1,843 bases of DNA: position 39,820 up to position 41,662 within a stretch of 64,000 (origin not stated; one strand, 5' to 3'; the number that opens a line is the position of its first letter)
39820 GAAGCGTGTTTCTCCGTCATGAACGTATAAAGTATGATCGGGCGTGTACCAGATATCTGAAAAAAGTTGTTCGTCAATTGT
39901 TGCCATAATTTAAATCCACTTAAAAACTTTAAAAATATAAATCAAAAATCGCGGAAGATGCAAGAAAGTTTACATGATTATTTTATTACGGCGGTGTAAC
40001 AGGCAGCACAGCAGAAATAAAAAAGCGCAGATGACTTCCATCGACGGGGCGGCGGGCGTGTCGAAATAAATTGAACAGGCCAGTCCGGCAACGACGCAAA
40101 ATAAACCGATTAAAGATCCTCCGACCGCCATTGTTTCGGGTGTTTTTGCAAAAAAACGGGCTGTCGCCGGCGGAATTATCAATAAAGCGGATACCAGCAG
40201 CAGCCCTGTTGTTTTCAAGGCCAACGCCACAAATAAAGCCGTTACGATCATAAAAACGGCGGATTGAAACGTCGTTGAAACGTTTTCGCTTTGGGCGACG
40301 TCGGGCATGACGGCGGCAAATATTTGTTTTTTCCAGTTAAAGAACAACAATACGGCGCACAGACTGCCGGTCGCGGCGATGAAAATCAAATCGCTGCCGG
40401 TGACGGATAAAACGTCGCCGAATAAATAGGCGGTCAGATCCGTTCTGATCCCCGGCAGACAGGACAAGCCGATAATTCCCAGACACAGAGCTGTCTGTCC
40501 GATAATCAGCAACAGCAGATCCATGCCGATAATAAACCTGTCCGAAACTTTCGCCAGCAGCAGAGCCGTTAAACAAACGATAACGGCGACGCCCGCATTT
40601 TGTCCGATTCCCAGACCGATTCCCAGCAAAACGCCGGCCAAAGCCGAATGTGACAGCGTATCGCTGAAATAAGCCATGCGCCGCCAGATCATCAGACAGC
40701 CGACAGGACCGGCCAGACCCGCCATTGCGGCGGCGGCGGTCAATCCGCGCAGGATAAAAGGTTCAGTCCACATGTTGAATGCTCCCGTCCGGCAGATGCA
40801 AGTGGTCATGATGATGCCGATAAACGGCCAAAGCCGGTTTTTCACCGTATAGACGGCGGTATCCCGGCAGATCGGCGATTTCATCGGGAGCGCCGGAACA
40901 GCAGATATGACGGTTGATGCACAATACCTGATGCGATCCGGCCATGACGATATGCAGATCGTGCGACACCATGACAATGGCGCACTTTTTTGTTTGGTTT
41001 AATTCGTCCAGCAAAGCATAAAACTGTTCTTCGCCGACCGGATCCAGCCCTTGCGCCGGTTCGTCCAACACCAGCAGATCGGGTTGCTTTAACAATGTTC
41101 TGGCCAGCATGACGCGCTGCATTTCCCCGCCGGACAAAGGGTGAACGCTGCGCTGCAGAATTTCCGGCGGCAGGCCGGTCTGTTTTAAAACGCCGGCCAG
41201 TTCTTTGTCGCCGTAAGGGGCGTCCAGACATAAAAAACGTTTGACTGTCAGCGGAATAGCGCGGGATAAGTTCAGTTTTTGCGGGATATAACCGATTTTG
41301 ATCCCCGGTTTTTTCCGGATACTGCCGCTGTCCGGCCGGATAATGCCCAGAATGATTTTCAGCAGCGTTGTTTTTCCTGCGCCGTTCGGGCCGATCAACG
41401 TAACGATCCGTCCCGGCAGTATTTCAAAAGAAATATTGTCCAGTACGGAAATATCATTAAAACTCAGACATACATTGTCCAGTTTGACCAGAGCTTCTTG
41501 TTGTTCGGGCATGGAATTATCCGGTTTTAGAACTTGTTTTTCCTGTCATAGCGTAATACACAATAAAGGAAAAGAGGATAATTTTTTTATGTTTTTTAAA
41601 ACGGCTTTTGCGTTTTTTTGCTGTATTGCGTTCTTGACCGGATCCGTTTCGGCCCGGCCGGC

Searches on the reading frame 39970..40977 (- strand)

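Call 50: search_protein_families(library=pfam, proteins=[window:39970-40977:-], max_evalue=0.001)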
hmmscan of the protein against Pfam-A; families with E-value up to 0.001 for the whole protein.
window:39970-40977:- (335 aa): 1 family
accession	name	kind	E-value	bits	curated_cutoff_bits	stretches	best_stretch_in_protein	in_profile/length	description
PF00950.22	ABC-3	-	5.4e-55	187.1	20.1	1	73-325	3-255/258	ABC 3 transport family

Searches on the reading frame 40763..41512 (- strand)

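Call 50: search_protein_families(library=pfam, proteins=[window:40763-41512:-], max_evalue=0.001)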
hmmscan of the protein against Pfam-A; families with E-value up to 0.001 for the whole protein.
window:40763-41512:- (249 aa): 6 families
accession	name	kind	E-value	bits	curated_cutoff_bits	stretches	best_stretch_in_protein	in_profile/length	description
PF00005.33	ABC_tran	-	3.1e-29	102.8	25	1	24-153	1-136/137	ABC transporter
PF13304.12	AAA_21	-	1.9e-11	45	27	2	37-60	2-25/304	AAA domain, putative AbiEii toxin, Type IV TA system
PF13401.12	AAA_22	-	5.5e-06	27.2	27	1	35-182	6-121/130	AAA domain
PF02463.25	SMC_N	-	3.2e-05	23.9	40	0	103-191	121-204/220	RecF/RecN/SMC N terminal domain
PF13175.12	AAA_15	-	0.00066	19.8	32.1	0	36-56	25-45/374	AAA ATPase domain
PF13191.12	AAA_16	-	0.00098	20.1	32.6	0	35-177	25-164/167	AAA ATPase domain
